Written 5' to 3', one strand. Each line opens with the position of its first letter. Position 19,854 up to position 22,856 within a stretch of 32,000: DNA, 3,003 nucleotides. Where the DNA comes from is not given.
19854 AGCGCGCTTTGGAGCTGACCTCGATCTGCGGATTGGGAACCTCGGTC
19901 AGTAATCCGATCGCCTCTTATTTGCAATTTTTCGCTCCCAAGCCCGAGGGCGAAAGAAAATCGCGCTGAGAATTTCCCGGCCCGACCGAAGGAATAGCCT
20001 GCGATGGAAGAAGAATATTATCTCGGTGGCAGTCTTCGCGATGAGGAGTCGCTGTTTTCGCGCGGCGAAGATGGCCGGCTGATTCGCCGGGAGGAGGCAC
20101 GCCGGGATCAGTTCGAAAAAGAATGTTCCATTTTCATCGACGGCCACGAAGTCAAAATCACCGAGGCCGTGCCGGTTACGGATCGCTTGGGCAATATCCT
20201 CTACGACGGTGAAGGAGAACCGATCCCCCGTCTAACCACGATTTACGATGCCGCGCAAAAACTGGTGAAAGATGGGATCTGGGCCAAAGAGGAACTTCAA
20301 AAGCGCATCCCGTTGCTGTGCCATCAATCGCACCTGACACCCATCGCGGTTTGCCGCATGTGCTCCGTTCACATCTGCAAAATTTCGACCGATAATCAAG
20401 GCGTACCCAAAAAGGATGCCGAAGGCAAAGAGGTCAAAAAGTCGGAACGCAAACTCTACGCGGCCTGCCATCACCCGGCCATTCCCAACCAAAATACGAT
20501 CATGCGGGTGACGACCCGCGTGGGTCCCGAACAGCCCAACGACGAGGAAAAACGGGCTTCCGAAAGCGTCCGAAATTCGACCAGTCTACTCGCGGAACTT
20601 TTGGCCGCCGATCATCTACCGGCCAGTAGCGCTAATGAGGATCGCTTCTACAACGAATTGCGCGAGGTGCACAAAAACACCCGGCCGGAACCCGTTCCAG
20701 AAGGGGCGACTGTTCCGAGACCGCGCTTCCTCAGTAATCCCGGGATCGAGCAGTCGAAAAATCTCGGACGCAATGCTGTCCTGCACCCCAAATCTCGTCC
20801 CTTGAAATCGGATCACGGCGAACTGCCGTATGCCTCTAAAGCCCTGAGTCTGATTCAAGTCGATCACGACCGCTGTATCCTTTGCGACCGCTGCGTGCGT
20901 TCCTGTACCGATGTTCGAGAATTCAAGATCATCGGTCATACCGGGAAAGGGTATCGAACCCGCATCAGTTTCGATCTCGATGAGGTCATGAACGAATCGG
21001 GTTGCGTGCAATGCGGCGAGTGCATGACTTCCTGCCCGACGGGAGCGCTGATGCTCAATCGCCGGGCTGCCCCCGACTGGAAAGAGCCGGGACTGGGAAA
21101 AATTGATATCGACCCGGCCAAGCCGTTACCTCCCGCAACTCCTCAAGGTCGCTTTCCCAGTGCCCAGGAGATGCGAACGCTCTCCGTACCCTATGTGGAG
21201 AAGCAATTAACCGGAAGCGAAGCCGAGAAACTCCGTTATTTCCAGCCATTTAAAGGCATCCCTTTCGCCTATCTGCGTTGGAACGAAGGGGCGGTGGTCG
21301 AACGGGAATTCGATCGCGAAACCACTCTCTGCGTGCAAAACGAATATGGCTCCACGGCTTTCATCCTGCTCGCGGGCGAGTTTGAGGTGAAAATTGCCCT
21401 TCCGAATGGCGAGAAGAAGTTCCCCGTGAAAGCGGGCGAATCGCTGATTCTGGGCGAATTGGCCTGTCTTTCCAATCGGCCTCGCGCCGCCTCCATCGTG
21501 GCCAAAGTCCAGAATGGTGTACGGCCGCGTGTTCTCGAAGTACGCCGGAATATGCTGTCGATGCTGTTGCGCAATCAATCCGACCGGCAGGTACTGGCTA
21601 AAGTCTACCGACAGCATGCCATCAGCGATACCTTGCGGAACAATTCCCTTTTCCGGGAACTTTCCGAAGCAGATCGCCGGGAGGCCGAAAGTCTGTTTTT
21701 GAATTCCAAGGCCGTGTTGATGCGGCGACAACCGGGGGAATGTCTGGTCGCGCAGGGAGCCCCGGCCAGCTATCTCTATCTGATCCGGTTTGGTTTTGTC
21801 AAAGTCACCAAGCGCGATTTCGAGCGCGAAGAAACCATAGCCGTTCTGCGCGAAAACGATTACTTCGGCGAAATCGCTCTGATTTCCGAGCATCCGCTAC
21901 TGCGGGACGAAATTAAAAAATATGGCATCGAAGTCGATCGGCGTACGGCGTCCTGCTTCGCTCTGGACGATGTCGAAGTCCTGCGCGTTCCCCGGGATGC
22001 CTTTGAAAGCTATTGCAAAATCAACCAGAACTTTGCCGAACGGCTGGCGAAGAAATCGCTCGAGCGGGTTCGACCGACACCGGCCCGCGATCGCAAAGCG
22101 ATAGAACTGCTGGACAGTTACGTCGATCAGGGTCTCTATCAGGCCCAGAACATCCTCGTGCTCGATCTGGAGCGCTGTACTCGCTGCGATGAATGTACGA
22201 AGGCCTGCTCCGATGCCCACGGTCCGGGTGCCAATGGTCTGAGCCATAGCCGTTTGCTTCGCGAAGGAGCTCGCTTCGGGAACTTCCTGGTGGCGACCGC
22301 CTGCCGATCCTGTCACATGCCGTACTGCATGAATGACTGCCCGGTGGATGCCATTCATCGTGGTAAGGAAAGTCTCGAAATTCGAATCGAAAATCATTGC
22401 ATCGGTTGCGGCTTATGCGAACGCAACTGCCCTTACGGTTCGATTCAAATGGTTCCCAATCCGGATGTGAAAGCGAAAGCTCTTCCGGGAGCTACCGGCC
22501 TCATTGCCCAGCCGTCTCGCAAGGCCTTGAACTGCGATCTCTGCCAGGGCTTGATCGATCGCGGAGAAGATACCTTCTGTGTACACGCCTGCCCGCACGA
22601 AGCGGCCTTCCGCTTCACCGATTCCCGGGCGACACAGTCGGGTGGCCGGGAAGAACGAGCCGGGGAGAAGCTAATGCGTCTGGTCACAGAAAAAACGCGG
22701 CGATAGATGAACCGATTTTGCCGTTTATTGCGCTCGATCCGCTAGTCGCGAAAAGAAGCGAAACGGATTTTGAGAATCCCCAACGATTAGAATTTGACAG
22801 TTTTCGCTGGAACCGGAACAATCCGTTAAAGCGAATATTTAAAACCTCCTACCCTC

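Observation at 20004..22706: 900-aa fusion placing two cNMP-binding-like domains between a HoxU/NuoG-type Fe-S module and a four-cluster ferredoxin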

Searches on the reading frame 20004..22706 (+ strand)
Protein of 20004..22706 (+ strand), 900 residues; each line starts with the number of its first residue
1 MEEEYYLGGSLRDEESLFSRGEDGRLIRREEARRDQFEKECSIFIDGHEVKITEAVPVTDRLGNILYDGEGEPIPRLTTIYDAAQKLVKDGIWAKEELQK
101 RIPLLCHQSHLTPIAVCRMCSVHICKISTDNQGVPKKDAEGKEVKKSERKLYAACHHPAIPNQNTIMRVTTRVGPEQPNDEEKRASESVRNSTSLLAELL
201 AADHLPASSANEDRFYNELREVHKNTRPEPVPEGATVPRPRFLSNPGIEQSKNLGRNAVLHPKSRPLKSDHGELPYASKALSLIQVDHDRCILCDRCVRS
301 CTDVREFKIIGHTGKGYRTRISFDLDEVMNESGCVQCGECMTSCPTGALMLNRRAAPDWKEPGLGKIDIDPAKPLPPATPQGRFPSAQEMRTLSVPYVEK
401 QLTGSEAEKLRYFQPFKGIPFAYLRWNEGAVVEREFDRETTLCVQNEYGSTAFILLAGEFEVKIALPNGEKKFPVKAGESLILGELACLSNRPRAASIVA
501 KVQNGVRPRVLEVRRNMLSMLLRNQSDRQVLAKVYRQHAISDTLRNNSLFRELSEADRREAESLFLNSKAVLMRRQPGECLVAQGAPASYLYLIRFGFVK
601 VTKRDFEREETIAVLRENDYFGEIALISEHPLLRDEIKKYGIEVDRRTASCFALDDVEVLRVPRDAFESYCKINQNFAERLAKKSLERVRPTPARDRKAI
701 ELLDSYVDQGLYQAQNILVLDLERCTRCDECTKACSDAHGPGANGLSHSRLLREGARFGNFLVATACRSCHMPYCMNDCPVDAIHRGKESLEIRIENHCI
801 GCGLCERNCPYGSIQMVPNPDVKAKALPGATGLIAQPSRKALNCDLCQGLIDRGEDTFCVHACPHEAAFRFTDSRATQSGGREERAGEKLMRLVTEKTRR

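Call 3: search_protein_families(library=pfam, proteins=[window:20004-22706:+], max_evalue=0.1)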
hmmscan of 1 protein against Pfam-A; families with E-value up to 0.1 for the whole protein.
window:20004-22706:+ (900 aa): 17 families
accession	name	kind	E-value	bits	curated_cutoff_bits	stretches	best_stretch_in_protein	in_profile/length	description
PF00027.35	cNMP_binding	-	6.9e-26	90.5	27.5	3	576-631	5-61/89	Cyclic nucleotide-binding domain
PF00037.32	Fer4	-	7.3e-18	64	21.1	4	329-349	3-23/24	4Fe-4S binding domain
PF12838.12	Fer4_7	-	6.7e-16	58.9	27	4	290-348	1-52/52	4Fe-4S dicluster domain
PF13237.11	Fer4_10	-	2.2e-15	56.8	25.5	4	329-347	4-24/53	4Fe-4S dicluster domain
PF13187.11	Fer4_9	-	9.8e-13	48.4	27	3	766-813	1-51/52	4Fe-4S dicluster domain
PF12837.12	Fer4_6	-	1.5e-12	47.3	25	3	329-349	4-24/24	4Fe-4S binding domain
PF14697.11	Fer4_21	-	3.8e-10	40.2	35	2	767-816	8-59/59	4Fe-4S dicluster domain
PF13484.11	Fer4_16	-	7.3e-08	33.5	30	2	334-352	2-20/66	4Fe-4S double cluster binding domain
PF22117.2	Fer4_Nqo3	-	1.3e-07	32.1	27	1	283-349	3-66/67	NADH-quinone oxidoreductase subunit 3, ferredoxin-like domain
PF12797.12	Fer4_2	-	3.2e-07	30.3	24.5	3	796-811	7-22/22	4Fe-4S binding domain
PF13183.11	Fer4_8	-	3.7e-07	31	27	1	289-347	3-67/68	4Fe-4S dicluster domain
PF25160.1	LdpA_Fe-S-bd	-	3.9e-07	30.2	27.6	1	770-817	5-46/49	LdpA Fe-S cluster-binding domain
PF12800.12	Fer4_4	-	2.1e-06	28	24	2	797-812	2-17/17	4Fe-4S binding domain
PF13534.11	Fer4_17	-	5.8e-05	24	22.2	1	290-347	1-59/61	4Fe-4S dicluster domain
PF13247.11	Fer4_11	-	0.007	17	26.2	1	762-867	5-94/100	4Fe-4S dicluster domain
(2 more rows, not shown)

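Call 4: search_protein_families(library=ncbifam, proteins=[window:20004-22706:+], max_evalue=0.1)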
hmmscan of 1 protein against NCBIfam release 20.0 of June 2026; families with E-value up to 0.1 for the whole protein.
window:20004-22706:+ (900 aa): 100 families (the best 25 are shown)
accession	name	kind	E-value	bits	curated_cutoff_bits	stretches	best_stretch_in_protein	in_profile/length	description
NF040763.1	FeFe_hydrog_A6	exception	9.3e-26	90.3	765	3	282-353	138-209/571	NADH-dependent [FeFe] hydrogenase, group A6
TIGR02512.1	FeFe_hydrog_A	subfamily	2e-21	76.3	405.95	2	284-350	2-68/375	[FeFe] hydrogenase, group A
NF041715.1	arsenate_red_ArrB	equivalog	2.3e-18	66.6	450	1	718-816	5-106/233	arsenate respiratory reductase iron-sulfur subunit ArrB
NF005745.0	PRK07569.1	equivalog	2.2e-17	63.3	333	2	284-354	141-212/238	bidirectional hydrogenase complex protein HoxU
NF045797.1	DsrO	equivalog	2.7e-17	63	200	1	715-869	43-199/235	sulfate reduction electron transfer complex DsrMKJOP subunit DsrO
NF007658.0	PRK10330.1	equivalog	3.5e-15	56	260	1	717-870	4-154/181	electron transport protein HydN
TIGR02951.1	DMSO_dmsB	equivalog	5.8e-15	55.7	214.1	1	720-867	6-147/161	DMSO/selenate family reductase complex B subunit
NF038355.1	FDH3_beta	equivalog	6.3e-15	55.7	240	1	718-816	5-103/180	formate dehydrogenase FDH3 subunit beta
NF009408.0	PRK12769.1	equivalog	1.3e-14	53.3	1003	1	718-875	5-149/659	formate-dependent uric acid utilization protein AegA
NF007382.0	PRK09898.1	equivalog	2.5e-14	53.3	213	2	714-815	57-172/208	ferredoxin-like protein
NF045766.1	PhenlGlyoxDHPadI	equivalog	8e-13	47.9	700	2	714-868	3-133/443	NADH-dependent phenylglyoxylate dehydrogenase subunit beta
TIGR04105.1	FeFe_hydrog_B1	subfamily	1.3e-12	47.2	450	2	760-867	106-204/462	monomeric [FeFe] hydrogenase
NF040864.1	HgcB_ferredoxin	equivalog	1.8e-12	46.9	99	2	764-816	13-63/93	mercury methylation ferredoxin HgcB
NF009451.0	PRK12809.1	equivalog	1.8e-12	46.4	1154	1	719-878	6-143/639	formate-dependent uric acid utilization protein YgfT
TIGR01944.1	rnfB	subfamily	2.4e-12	46.8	68.7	2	762-823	110-169/190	RnfABCDGE type electron transport complex subunit B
TIGR01973.1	NuoG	equivalog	1.8e-11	43.5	470.05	2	280-350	132-199/606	NADH-quinone oxidoreductase subunit NuoG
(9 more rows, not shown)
